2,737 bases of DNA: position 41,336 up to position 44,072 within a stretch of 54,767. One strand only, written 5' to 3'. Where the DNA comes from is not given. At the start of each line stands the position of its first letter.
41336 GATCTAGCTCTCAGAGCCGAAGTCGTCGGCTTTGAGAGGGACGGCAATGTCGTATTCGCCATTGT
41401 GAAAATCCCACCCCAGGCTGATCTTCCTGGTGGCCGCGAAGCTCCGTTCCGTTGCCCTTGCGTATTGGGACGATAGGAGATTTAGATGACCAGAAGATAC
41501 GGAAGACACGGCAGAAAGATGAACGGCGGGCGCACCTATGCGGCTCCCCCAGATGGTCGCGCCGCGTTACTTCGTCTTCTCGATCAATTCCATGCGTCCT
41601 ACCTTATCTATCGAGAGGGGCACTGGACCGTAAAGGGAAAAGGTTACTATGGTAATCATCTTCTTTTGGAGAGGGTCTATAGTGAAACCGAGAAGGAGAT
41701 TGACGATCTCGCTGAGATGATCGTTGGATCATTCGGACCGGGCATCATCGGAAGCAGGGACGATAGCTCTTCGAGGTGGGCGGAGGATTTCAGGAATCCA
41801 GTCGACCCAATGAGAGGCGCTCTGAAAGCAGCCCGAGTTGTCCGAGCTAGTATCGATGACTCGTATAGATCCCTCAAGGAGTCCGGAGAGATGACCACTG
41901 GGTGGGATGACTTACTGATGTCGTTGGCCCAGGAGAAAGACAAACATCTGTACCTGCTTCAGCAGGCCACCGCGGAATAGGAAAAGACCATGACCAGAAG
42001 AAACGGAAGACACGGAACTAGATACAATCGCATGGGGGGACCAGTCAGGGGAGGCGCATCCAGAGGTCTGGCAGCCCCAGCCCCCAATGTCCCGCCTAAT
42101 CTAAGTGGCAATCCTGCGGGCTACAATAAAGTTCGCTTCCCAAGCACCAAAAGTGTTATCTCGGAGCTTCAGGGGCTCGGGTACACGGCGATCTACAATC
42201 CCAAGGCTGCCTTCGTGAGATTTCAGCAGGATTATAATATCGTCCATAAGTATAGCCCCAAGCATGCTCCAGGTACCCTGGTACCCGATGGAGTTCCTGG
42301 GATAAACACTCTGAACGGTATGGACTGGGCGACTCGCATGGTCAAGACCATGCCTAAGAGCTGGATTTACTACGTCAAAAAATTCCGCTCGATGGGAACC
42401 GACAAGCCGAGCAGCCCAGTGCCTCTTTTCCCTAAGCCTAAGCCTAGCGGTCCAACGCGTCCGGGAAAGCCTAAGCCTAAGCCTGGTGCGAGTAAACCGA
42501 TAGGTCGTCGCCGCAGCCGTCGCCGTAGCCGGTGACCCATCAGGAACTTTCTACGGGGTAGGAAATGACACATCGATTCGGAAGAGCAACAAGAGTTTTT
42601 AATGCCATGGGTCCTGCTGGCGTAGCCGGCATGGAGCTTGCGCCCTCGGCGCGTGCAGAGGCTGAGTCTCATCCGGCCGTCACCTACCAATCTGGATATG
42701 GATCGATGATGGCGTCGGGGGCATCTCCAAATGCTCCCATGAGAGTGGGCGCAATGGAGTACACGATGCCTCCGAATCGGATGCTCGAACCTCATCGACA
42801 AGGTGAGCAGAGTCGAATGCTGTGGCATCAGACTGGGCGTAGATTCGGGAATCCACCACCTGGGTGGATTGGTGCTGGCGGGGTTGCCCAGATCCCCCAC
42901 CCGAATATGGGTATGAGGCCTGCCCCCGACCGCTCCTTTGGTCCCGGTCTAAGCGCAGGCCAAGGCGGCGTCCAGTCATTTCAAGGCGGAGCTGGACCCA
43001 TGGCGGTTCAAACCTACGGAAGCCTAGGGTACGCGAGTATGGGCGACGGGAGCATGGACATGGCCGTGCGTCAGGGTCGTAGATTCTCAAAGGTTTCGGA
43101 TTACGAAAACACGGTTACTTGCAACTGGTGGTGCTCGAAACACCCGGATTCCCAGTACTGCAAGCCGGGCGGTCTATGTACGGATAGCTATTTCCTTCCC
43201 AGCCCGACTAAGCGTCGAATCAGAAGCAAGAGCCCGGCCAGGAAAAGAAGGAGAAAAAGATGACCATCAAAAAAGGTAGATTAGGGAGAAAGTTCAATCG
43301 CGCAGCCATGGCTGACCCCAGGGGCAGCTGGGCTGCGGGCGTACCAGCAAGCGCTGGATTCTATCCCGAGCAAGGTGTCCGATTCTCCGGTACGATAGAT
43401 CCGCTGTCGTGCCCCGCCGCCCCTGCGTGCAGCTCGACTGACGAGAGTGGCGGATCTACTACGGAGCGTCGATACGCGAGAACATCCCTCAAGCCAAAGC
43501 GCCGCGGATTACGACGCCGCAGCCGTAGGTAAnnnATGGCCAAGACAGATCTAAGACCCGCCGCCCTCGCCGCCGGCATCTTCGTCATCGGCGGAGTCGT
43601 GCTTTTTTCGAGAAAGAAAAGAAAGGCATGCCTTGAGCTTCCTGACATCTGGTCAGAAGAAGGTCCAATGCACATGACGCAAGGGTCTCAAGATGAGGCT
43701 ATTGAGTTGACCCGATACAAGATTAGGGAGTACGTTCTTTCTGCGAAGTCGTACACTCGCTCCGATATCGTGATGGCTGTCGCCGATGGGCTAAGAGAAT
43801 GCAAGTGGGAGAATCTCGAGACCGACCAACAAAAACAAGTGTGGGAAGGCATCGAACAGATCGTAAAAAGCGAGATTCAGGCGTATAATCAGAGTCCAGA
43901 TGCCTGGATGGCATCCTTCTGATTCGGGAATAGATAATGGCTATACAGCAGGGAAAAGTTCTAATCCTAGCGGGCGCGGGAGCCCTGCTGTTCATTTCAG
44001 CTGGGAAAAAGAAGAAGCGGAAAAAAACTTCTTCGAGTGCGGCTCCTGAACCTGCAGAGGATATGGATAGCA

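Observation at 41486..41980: Dps-like ferritin encoded inside the structural module and carrying the basic leader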

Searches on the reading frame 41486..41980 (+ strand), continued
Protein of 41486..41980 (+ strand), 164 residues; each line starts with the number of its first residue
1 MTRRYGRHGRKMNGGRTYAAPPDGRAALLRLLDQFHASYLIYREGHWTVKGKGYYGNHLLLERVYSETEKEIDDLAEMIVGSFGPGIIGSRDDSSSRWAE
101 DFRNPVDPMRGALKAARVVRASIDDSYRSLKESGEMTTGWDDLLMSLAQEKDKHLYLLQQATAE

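Call 38: find_related_loci(query=A1, collection=viral_contigs, flank=10000)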
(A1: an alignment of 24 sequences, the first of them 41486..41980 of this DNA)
Query A1 (164 aa) in viral_contigs; peptide patterns used: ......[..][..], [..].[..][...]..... (x = any residue, [..] = any of these).
246 stretches matched a pattern; 84 encode a relative of the query (tblastn E <= 1e-3); the best 80 are kept; 80 distinct loci.
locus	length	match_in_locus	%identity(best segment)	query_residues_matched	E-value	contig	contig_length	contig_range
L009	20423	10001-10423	37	25-163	3e-24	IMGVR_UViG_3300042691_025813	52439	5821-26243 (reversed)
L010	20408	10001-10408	36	31-163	8e-24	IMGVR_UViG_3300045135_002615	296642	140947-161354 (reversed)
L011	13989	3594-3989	36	31-160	5e-23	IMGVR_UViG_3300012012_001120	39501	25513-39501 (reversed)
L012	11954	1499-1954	36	12-160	6e-22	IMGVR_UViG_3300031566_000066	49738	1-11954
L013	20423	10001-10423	35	25-163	3e-22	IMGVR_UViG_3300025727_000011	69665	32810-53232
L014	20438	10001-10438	37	22-161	2e-22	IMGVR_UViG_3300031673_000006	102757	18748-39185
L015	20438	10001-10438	37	22-161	2e-22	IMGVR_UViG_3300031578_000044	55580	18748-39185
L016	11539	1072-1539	34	1-160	8e-22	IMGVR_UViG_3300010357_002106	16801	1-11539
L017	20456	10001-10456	36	12-160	6e-22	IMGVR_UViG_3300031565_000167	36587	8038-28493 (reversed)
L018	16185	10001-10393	36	27-161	2e-21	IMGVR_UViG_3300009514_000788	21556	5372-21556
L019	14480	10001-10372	34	39-161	2e-21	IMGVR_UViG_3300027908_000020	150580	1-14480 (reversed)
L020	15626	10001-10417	33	25-161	5e-21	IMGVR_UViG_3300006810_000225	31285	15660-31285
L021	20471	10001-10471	34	17-161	4e-21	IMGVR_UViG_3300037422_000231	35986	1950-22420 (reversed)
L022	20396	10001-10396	35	31-160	7e-21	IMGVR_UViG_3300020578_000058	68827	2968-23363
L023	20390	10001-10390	37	37-163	1e-20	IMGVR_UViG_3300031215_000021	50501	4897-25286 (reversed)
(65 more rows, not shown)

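Call 39: predict_structure(alignment_id=A1)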
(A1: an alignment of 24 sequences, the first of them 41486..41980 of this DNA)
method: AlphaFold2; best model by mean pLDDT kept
length: 164 residues; sequences in the alignment: 24
mean_pLDDT: 88.8   pTM: 0.82
mean pLDDT of the five models: 88.8, 88.7, 88.3, 87.4, 87.2
residues with pLDDT >= 90: 131; 70-90: 11; 50-70: 4; < 50: 18
segments of 3 or more residues with pLDDT < 50: 1-18
pLDDT, mean of each block of 10 residues (from residue 1): 37 46 89 98 97 95 99 98 91 92 94 98 98 95 99 98 86
secondary structure, 60 per line:
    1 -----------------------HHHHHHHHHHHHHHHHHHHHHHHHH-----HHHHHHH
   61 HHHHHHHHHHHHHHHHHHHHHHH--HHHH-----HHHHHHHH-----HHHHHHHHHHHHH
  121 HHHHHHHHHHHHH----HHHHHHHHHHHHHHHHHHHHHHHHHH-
elements in order: H24-48 H54-83 H86-89 H95-102 H108-133 H138-163

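Call 42: fold_search(model_id=the predicted structure, library=pdb)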
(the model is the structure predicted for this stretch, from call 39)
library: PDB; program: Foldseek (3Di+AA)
matches with E <= 10: 693; with E <= 0.001: 68
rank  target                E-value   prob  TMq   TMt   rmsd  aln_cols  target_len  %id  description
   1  3iq1_B                8.0e-05  1.00  0.67  0.69   3.1       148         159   22  Crystal structure of DPS protein from Vibrio cholerae O1, a member of a broad superfamily of ferritin-like diiron-carb (released 2009-09-08)
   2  8ff9_L                1.0e-04  1.00  0.69  0.72   3.4       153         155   24  Crystal structure of Apo Dps protein (PA0962) from Pseudomonas aeruginosa (orthorhombic form) (released 2023-03-08)
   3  3iq1_A                1.1e-04  1.00  0.67  0.70   3.1       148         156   22  Crystal structure of DPS protein from Vibrio cholerae O1, a member of a broad superfamily of ferritin-like diiron-carb (released 2009-09-08)
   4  3iq1_C                1.2e-04  1.00  0.67  0.69   3.2       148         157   22  Crystal structure of DPS protein from Vibrio cholerae O1, a member of a broad superfamily of ferritin-like diiron-carb (released 2009-09-08)
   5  2c41_B                1.4e-04  1.00  0.66  0.70   3.8       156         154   20  X-ray structure of Dps from Thermosynechococcus elongatus (released 2006-10-11)
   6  8ff9_B                1.8e-04  1.00  0.66  0.69   3.9       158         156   24  Crystal structure of Apo Dps protein (PA0962) from Pseudomonas aeruginosa (orthorhombic form) (released 2023-03-08)
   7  2iy4_M                2.0e-04  1.00  0.69  0.75   3.4       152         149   16  X-ray structure of Dps from Listeria monocytogenes (released 2007-01-02)
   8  8ff9_A                2.0e-04  1.00  0.66  0.70   3.4       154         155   23  Crystal structure of Apo Dps protein (PA0962) from Pseudomonas aeruginosa (orthorhombic form) (released 2023-03-08)
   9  2c41_J                2.2e-04  1.00  0.66  0.70   3.8       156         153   20  X-ray structure of Dps from Thermosynechococcus elongatus (released 2006-10-11)
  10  2c41_A                2.3e-04  1.00  0.69  0.72   3.2       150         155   22  X-ray structure of Dps from Thermosynechococcus elongatus (released 2006-10-11)
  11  2c41_C                2.3e-04  1.00  0.69  0.71   3.2       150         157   22  X-ray structure of Dps from Thermosynechococcus elongatus (released 2006-10-11)
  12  2vxx_B                2.4e-04  1.00  0.71  0.68   3.1       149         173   17  X-ray structure of DpsA from Thermosynechococcus elongatus (released 2009-11-17)
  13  2iy4_A                2.4e-04  1.00  0.69  0.74   3.4       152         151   16  X-ray structure of Dps from Listeria monocytogenes (released 2007-01-02)
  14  2yjk_I                2.7e-04  1.00  0.69  0.76   3.3       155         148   21  Structure of Dps from MICROBACTERIUM ARBORESCENS in the high iron form (released 2011-06-01)
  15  2c41_F                2.7e-04  1.00  0.70  0.73   4.3       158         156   22  X-ray structure of Dps from Thermosynechococcus elongatus (released 2006-10-11)
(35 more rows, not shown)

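Call 57: search_protein_families(library=pfam, proteins=[L004:10471-11469:+, L004:11466-11987:+, L004:11984-12586:+, L004:12583-13143:+, L004:13140-13568:+, L008:2116-2466:+, L008:2463-3065:+, L004:7774-9570:+, L004:9567-10004:+], max_evalue=0.01)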
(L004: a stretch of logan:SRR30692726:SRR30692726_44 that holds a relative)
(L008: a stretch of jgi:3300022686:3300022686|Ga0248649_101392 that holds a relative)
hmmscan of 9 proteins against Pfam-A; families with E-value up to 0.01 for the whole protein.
L004:10471-11469:+ (332 aa): 0 families

L004:11466-11987:+ (173 aa): 2 families
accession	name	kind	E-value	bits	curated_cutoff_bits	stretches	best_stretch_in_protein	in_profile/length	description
PF00583.31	Acetyltransf_1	-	0.0021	18.8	20.7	1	23-80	29-93/116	Acetyltransferase (GNAT) family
PF13508.13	Acetyltransf_7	-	0.0044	17.8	27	1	29-102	5-80/84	Acetyltransferase (GNAT) domain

L004:11984-12586:+ (200 aa): 0 families

L004:12583-13143:+ (186 aa): 0 families

L004:13140-13568:+ (142 aa): 0 families

L008:2116-2466:+ (116 aa): 0 families

L008:2463-3065:+ (200 aa): 0 families

L004:7774-9570:+ (598 aa): 0 families

L004:9567-10004:+ (145 aa): 0 families

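Call 69: find_encoding_contigs(protein=P0002, flank=10000, max_places=1)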
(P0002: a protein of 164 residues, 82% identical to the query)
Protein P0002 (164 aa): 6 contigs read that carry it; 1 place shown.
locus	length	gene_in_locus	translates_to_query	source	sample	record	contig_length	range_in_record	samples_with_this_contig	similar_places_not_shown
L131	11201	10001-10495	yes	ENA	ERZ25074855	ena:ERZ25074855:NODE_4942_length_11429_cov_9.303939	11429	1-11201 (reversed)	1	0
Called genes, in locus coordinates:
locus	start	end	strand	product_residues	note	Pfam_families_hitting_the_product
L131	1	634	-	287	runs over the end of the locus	?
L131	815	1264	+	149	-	-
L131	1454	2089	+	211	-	-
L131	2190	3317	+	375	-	-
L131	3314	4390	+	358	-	-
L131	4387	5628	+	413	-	-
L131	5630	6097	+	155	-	-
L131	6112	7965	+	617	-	-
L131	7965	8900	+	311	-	-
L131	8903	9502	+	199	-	-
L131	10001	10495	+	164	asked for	PF00210:Ferritin (weak)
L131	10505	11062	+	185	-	-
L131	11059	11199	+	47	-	?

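Call 80: search_protein_representatives(alignment_id=A1)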
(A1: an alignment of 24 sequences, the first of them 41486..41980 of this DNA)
Query: 24 sequences, 175 profile positions. Proteins with E-value up to 0.001 (for the whole library): 3352; up to 1e-10: 1459; up to 1e-30: 495. The best 150 are listed.
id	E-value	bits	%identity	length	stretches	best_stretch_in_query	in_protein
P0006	4.9e-63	228.6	-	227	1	6-174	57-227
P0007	2.3e-61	223.2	-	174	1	6-173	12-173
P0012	8.0e-61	221.4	-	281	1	7-174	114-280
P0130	5.4e-59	215.4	-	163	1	13-174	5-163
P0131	5.4e-59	215.4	-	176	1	9-174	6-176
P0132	2.1e-57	210.3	-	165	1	10-173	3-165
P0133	5.0e-56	205.8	-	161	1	14-158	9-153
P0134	2.5e-52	193.7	-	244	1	6-160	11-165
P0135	4.3e-52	193.0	-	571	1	17-161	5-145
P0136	1.8e-51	190.9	-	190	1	12-173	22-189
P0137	4.4e-51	189.7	-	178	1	7-173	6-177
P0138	2.0e-50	187.5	-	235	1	12-160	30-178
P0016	2.3e-49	184.1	-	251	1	11-161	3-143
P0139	3.9e-49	183.3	-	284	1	13-164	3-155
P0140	1.1e-47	178.6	-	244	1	16-173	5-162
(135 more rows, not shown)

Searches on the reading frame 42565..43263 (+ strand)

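Call 3: search_protein_families(library=pfam, proteins=[window:42565-43263:+], max_evalue=1)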
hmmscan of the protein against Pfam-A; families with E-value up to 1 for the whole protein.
window:42565-43263:+ (232 aa): 1 family
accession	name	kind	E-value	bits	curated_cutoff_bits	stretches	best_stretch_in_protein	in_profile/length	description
PF19335.5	HMBD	-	0.75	10.2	23.6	1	187-202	1-16/28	Heavy metal binding domain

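Call 7: search_protein_families(library=phrogs, proteins=[window:42565-43263:+], max_evalue=0.01)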
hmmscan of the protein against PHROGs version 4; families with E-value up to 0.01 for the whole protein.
window:42565-43263:+ (232 aa): 0 families

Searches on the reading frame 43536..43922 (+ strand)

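Call 3: search_protein_families(library=pfam, proteins=[window:43536-43922:+], max_evalue=1)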
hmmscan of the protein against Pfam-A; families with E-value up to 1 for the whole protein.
window:43536-43922:+ (128 aa): 4 families
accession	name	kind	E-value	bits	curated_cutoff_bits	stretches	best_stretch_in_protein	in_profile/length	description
PF21609.2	Toxofilin-like_dom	-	0.059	13.8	27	1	79-108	32-60/84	Toxofilin-like domain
PF00746.26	Gram_pos_anchor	-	0.083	13.3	20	1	10-30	20-40/43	LPXTG cell wall anchor motif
PF02316.22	HTH_Tnp_Mu_1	-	0.11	13.3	23.3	1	75-119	71-114/134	Mu DNA-binding domain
PF23966.1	DUF7294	-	0.15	12.5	27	1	88-118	32-62/66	Domain of unknown function (DUF7294)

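Call 7: search_protein_families(library=phrogs, proteins=[window:43536-43922:+], max_evalue=0.01)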
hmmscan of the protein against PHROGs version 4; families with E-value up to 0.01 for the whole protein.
window:43536-43922:+ (128 aa): 0 families
